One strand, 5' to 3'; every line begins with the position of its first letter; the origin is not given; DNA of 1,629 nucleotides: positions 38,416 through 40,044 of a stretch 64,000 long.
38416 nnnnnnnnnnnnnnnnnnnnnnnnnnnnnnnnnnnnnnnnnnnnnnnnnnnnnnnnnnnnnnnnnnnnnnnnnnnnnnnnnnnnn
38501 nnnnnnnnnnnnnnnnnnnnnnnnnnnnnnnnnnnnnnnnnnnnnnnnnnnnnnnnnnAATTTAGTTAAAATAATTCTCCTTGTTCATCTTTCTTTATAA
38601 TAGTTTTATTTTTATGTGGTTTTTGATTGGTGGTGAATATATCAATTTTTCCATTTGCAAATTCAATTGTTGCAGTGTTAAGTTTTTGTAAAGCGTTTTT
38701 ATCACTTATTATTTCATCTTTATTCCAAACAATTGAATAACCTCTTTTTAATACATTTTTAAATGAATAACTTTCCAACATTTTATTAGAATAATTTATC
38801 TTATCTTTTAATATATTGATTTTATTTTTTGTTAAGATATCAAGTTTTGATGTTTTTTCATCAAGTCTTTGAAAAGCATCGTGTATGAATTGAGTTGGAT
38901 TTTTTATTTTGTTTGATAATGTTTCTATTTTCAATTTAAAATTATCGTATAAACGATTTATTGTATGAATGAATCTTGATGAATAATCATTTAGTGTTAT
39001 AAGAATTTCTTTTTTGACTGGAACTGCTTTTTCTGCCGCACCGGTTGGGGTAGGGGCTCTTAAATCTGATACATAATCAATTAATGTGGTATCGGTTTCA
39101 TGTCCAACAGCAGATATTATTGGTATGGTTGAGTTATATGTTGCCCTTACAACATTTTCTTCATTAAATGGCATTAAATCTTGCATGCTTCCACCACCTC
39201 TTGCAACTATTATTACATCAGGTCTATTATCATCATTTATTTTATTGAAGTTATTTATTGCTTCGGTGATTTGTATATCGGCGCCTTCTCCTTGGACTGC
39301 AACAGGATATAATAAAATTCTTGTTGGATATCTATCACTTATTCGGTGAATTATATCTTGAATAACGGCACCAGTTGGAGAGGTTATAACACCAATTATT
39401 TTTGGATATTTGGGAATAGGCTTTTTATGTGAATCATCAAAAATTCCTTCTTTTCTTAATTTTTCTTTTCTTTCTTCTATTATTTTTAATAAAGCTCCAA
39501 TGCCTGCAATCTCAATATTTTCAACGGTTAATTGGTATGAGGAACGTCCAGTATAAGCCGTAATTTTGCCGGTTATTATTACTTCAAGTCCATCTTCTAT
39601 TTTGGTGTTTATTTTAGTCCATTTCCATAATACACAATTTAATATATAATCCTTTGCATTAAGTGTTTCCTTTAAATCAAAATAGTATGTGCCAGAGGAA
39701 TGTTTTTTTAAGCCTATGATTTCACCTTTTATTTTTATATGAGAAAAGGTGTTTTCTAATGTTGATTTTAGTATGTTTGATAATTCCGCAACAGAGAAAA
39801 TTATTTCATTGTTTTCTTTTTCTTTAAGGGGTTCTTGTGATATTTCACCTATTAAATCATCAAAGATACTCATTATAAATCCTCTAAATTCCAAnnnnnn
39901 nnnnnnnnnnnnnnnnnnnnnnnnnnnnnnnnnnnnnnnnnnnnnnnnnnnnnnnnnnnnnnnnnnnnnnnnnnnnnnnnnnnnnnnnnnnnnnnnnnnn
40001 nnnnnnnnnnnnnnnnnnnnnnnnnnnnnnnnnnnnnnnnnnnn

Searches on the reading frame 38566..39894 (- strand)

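Call 50: search_protein_families(library=pfam, proteins=[window:38566-39894:-], max_evalue=0.00001)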
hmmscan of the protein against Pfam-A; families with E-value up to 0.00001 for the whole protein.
window:38566-39894:- (442 aa): 3 families
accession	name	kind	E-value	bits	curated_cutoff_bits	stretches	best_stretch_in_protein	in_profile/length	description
PF02601.20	Exonuc_VII_L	-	3.4e-86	290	35.9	2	151-366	1-214/315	Exonuclease VII, large subunit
PF13742.12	tRNA_anti_2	-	4.6e-20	72.1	27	1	33-128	1-95/95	OB-fold nucleic acid binding domain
PF01336.31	tRNA_anti-codon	-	6.9e-07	29.6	27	1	54-129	2-74/75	OB-fold nucleic acid binding domain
